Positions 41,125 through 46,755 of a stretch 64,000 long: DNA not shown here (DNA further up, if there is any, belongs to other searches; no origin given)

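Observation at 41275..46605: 1776-aa protein: catalytically dead M28 aminopeptidase domain plus FtsX/MacB mechanotransmission module plus extra cytoplasmic domain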

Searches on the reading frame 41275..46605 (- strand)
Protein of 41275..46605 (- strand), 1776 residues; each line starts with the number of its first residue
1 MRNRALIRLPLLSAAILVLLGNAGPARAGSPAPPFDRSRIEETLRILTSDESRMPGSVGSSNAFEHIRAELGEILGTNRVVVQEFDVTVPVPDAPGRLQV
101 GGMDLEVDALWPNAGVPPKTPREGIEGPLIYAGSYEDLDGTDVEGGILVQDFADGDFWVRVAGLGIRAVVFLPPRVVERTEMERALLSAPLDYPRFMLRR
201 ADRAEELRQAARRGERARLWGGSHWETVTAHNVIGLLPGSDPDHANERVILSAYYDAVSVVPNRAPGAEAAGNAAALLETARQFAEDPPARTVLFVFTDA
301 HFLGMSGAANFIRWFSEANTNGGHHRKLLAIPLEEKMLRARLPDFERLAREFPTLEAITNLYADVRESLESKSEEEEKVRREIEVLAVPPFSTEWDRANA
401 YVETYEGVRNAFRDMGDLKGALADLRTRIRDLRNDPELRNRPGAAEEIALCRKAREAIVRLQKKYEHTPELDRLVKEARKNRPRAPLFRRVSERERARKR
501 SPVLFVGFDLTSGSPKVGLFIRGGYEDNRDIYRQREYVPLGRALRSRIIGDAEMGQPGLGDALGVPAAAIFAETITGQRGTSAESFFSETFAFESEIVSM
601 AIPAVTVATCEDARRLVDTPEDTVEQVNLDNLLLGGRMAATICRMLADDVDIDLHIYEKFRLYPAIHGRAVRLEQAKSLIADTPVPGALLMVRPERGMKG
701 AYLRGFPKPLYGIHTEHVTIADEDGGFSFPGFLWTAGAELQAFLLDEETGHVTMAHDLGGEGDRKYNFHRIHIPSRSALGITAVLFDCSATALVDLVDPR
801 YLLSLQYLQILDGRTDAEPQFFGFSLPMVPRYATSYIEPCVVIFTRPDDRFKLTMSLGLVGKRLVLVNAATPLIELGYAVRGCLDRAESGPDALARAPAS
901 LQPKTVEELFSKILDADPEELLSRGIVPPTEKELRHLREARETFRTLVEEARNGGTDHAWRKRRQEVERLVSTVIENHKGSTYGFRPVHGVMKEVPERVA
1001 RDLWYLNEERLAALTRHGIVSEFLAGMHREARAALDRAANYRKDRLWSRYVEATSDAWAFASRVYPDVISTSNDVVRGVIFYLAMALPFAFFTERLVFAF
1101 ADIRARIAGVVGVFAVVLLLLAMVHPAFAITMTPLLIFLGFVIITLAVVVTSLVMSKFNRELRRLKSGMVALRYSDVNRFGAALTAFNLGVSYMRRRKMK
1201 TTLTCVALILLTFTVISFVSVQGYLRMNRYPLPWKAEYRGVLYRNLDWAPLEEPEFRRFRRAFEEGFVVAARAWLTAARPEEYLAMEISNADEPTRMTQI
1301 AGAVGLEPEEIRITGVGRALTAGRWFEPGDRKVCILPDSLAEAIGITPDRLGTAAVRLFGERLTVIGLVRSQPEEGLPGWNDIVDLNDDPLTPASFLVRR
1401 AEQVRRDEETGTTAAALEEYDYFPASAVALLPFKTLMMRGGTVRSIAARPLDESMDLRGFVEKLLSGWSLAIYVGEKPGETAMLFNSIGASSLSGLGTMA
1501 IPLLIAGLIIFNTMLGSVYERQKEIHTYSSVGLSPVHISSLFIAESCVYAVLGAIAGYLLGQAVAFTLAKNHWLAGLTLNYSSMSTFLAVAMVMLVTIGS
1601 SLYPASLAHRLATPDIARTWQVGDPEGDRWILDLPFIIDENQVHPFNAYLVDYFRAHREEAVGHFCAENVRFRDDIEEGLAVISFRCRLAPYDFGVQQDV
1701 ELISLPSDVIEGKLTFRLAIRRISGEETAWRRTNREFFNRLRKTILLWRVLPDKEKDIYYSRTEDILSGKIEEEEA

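Call 4: search_protein_families(library=pfam, proteins=[window:41275-46605:-], max_evalue=1)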
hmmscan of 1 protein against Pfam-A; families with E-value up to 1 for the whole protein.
window:41275-46605:- (1776 aa): 2 families
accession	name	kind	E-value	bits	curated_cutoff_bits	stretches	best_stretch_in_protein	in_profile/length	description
PF02687.27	FtsX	-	9e-14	52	25.5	1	1500-1608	5-115/120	FtsX-like permease C-terminal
PF04389.22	Peptidase_M28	-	8.8e-10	39.1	21.3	1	232-313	1-78/193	Peptidase family M28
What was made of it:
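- On Type VII ABC permease superfamily (FtsX/MacB fold, PF02687): 52 bits against a cut-off of 25.5, aa 1500-1608 (call 4)
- Checked: It also gives Peptidase_M28 PF04389 at aa 232-313 (E 8.8e-10, 39.1 bits against 21.3), but only profile positions 1-78 of 193 are matched (call 4).
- The LysM hits are weak and below the Pfam cut-off, and none is present in the window protein (call 4).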

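Call 5: search_protein_families(library=ncbifam, proteins=[window:41275-46605:-], max_evalue=1)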
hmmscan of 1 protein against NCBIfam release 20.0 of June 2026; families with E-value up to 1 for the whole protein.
window:41275-46605:- (1776 aa): 9 families
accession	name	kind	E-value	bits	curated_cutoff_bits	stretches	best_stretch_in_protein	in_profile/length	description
NF038346.1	FtsX_actino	exception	2.2e-06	27.3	250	1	1483-1602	171-295/308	permease-like cell division protein FtsX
NF007826.0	PRK10535.1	equivalog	6e-06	24.8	966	1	1500-1612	530-640/648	macrolide ABC transporter ATP-binding protein/permease MacB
TIGR03434.1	ADOP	subfamily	1e-05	23.8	622.3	1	1493-1611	272-393/803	ADOP family duplicated permease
TIGR00439.2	FtsX_Gneg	equivalog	0.0001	21.6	255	1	1503-1601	178-277/292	permease-like cell division protein FtsX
NF038347.1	FtsX_Gpos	exception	0.00089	18.7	225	1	1480-1600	156-280/296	permease-like cell division protein FtsX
TIGR02212.1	lolCE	equivalog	0.0032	16.5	362.45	1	1504-1571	278-345/411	lipoprotein-releasing ABC transporter permease subunit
NF008357.0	PRK11146.1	exception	0.053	12.3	439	1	1504-1569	281-346/414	lipoprotein-releasing ABC transporter permease subunit LolE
NF008076.0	PRK10814.1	exception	0.19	10.7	473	1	1507-1600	279-379/399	lipoprotein-releasing ABC transporter permease subunit LolC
TIGR01185.1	devC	equivalog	0.2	10.6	290.35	1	1494-1600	261-365/380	ABC transporter permease DevC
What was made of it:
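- On MacB, LolC/LolE, FtsX proper (NCBIfam equivalogs): MacB 24.8 against 966; LolCE 16.5 against 362; FtsX_Gneg 21.6 against 255 (call 5)
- Closest known: MacB / LolC-LolE / FtsX / YtrF / HrtB. Different: It scores far below every NCBIfam equivalog cut-off (MacB 24.8 against 966, LolCE 16.5 against 362, FtsX 21.6 against 255; call 5).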

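Call 9: find_homologous_proteins(query=window:41275-46605:-, max_evalue=0.001)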
Query window:41275-46605:- (1776 aa): 11 proteins with E <= 0.001 among 8000 candidates.
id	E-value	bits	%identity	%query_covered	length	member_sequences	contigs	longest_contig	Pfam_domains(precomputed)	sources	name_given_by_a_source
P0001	0.0e+0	4012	100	100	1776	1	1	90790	PF02687.28,PF04389.23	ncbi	-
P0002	1.6e-181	624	36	36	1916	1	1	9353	PF02687.28,PF04389.23,PF12704.15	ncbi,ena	-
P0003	1.4e-101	359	25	44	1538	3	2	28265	PF02687.28,PF04389.23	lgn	-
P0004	1.4e-96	342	36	16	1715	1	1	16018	PF02687.28,PF04389.23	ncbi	ncbi:MAG: FtsX-like permease family protein [bacterium]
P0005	1.8e-87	312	27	44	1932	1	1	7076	PF02687.28,PF01476.27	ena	-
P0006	1.0e-12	64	43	5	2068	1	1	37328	PF04235.19,PF01546.34,PF02225.28,PF04389.23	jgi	-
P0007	1.5e-11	60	41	5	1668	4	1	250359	PF01546.34,PF04389.23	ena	-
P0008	4.7e-11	59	35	5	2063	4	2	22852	PF04235.19,PF01546.34,PF02225.28,PF04389.23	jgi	-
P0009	2.0e-10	57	40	5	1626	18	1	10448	PF01546.34,PF02225.28,PF04389.23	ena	-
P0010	1.2e-6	44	38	5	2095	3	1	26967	PF04235.19,PF01546.34,PF02225.28,PF04389.23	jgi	-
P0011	3.1e-6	43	40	5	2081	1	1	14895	PF04235.19,PF01546.34,PF04389.23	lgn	-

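Call 11: list_cluster_members(proteins=[P0001, P0002, P0003, P0004, P0005])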
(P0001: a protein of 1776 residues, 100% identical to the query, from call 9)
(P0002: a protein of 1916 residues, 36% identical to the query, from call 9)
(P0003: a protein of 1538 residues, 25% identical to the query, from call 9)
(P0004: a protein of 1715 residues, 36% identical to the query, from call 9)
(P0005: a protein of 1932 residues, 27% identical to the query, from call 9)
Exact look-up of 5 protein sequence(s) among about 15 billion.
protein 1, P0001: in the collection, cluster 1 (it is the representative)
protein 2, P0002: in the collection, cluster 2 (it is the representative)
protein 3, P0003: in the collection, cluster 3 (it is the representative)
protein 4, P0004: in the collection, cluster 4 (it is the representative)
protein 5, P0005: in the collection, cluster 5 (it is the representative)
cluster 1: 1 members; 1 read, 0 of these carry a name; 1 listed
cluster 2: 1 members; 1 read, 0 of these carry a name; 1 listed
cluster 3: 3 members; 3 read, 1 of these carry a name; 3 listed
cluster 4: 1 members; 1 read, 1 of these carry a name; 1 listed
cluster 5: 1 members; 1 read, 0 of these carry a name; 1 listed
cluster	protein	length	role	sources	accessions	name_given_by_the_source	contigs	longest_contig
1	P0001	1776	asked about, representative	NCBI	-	-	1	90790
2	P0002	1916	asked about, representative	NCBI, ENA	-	-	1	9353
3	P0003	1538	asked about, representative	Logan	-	-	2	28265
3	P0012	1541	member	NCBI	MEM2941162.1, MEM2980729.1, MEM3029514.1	MAG: M28 family peptidase [Thermoproteota archaeon]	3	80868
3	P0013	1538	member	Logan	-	-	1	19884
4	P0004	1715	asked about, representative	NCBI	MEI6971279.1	MAG: FtsX-like permease family protein [bacterium]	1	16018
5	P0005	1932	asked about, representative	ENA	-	-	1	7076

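Call 12: find_encoding_contigs(protein=P0002, flank=10000, max_places=3)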
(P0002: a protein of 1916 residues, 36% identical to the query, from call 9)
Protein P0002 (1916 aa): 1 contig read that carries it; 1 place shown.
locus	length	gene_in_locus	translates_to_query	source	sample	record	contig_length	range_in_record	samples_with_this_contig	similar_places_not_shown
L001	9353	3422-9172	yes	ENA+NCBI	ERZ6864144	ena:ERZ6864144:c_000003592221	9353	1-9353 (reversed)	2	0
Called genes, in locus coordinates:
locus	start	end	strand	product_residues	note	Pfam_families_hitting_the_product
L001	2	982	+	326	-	?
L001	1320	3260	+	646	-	PF03279:Lip_A_acyltrans, PF13646:HEAT_2 (faint)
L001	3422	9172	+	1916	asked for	PF04389:Peptidase_M28 (weak), PF12704:MacB_PCD, PF02687:FtsX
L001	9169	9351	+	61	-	?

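Call 13: find_encoding_contigs(protein=P0003, flank=10000, max_places=3)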
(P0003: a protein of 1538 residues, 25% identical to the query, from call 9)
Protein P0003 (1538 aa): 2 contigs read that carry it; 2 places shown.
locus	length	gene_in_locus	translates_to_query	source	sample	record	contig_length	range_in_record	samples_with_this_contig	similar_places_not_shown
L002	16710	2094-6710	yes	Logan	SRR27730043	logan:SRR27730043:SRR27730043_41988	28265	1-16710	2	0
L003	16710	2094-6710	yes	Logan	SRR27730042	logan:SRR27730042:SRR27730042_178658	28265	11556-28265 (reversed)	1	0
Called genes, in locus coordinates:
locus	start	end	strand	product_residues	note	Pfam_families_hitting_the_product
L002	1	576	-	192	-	?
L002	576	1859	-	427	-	PF09376:NurA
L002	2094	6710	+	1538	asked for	PF04389:Peptidase_M28, PF02687:FtsX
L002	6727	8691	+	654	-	-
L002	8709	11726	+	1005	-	PF02687:FtsX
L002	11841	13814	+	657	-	PF20581:DUF6785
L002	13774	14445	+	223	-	-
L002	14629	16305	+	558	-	PF21253:Mann_GBD_bact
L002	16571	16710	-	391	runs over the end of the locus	-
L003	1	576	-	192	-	?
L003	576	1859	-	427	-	PF09376:NurA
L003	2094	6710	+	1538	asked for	PF04389:Peptidase_M28, PF02687:FtsX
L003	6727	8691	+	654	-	-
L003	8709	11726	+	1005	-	PF02687:FtsX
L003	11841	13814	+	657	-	PF20581:DUF6785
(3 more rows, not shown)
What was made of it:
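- Closest known: FtsEX-EnvC. Different: The family occurs in an archaeon (calls 11, 13) and is linked to transporter-like partners.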

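Call 14: find_encoding_contigs(protein=P0004, flank=10000, max_places=3)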
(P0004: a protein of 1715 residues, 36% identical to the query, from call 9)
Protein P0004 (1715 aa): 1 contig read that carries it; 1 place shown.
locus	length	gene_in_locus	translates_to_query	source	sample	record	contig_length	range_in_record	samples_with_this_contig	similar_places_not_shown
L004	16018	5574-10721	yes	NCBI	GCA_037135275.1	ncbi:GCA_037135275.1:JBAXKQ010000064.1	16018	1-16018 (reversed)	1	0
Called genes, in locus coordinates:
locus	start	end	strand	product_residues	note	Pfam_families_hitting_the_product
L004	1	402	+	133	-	PF03632:Glyco_hydro_65m, PF03633:Glyco_hydro_65C (weak)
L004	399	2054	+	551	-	PF06165:GH94_b-supersand, PF17167:Glyco_hydro_94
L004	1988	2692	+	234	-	PF17167:Glyco_hydro_94, PF03633:Glyco_hydro_65C (weak)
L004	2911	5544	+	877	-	PF20581:DUF6785, PF20580:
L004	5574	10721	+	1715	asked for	PF04389:Peptidase_M28 (faint), PF02687:FtsX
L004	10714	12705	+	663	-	-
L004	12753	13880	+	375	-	PF02687:FtsX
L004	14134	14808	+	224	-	PF00005:ABC_tran, PF13304:AAA_21 (faint)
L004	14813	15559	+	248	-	PF00005:ABC_tran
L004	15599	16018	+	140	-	PF02585:PIG-L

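Call 17: search_protein_families(library=pfam, proteins=[L004:12753-13880:+, L002:8709-11726:+, L002:6727-8691:+, L004:10714-12705:+, L002:13774-14445:+], max_evalue=0.1)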
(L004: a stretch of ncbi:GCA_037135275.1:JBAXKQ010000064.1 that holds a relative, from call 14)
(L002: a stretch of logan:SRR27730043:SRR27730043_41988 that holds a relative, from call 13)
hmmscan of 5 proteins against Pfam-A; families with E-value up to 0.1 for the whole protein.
L004:12753-13880:+ (375 aa): 2 families
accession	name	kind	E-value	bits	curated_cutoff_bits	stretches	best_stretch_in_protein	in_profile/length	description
PF02687.27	FtsX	-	4.5e-14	53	25.5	1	247-365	3-118/120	FtsX-like permease C-terminal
PF12704.14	MacB_PCD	-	0.00095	19.9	27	1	67-261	1-155/207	MacB-like periplasmic core domain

L002:8709-11726:+ (1005 aa): 4 families
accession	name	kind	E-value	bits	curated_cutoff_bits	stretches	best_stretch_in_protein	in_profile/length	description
PF02687.27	FtsX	-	6.9e-09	36.2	25.5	1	734-843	8-117/120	FtsX-like permease C-terminal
PF13620.12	CarboxypepD_reg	-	0.002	18.9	32.3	1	35-88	4-54/82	Carboxypeptidase regulatory-like domain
PF07242.16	DUF1430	-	0.023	15.4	28.2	1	321-383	25-84/100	Protein of unknown function (DUF1430)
PF12945.12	PilZNR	-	0.037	14.6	23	0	585-622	38-75/85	Flagellar protein YcgR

L002:6727-8691:+ (654 aa): 0 families

L004:10714-12705:+ (663 aa): 2 families
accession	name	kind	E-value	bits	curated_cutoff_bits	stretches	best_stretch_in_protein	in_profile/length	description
PF19870.4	DUF6343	-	0.064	14.1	27.2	0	280-317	39-76/82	Family of unknown function (DUF6343)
PF20705.2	DUF6821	-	0.097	12.9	27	0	196-235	76-115/174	Family of unknown function (DUF6821)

L002:13774-14445:+ (223 aa): 0 families
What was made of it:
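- A second, ordinary FtsX permease and two ATPases follow in L004, and a second FtsX protein follows in L002 (calls 13, 14, 17).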

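Call 29: find_encoding_contigs(protein=P0001, flank=10000, max_places=2)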
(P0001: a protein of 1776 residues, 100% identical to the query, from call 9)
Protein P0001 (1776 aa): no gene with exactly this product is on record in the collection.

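Call 30: find_encoding_contigs(protein=P0005, flank=10000, max_places=2)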
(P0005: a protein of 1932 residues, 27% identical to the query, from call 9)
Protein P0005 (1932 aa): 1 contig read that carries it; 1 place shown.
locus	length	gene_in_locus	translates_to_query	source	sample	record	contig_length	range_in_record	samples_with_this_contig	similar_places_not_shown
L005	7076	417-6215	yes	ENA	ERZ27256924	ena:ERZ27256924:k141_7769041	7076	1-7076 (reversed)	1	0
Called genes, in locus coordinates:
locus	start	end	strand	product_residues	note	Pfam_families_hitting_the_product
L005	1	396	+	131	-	?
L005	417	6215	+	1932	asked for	PF01476:LysM (weak), PF02687:FtsX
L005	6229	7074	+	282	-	?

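Call 43: search_protein_families(library=ncbifam, proteins=[L004:12753-13880:+], max_evalue=0.1)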
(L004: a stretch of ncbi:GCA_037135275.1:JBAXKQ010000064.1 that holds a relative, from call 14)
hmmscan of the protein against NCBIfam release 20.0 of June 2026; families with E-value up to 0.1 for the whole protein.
L004:12753-13880:+ (375 aa): 9 families
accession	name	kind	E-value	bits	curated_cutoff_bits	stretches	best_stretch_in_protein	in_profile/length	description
NF007826.0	PRK10535.1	equivalog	1.9e-16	59.5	966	1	240-371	522-645/648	macrolide ABC transporter ATP-binding protein/permease MacB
TIGR02212.1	lolCE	equivalog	5.9e-12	45.2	362.45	1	243-373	266-410/411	lipoprotein-releasing ABC transporter permease subunit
NF038347.1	FtsX_Gpos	exception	4.6e-10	39.3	225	1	247-318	174-245/296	permease-like cell division protein FtsX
NF008357.0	PRK11146.1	exception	5.1e-10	38.7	439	1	241-372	267-412/414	lipoprotein-releasing ABC transporter permease subunit LolE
TIGR02213.1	lolE_release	exception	5.9e-09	35.3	540.35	1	240-373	263-410/411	lipoprotein-releasing ABC transporter permease subunit LolE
TIGR03434.1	ADOP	subfamily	1e-08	33.8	622.3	1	226-373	663-802/803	ADOP family duplicated permease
TIGR00439.2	FtsX_Gneg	equivalog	1.3e-07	31.1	255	1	244-356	169-284/292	permease-like cell division protein FtsX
NF008076.0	PRK10814.1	exception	1.5e-06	27.5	473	1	250-372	273-397/399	lipoprotein-releasing ABC transporter permease subunit LolC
NF038346.1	FtsX_actino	exception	8.8e-06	25.3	250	1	244-356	183-299/308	permease-like cell division protein FtsX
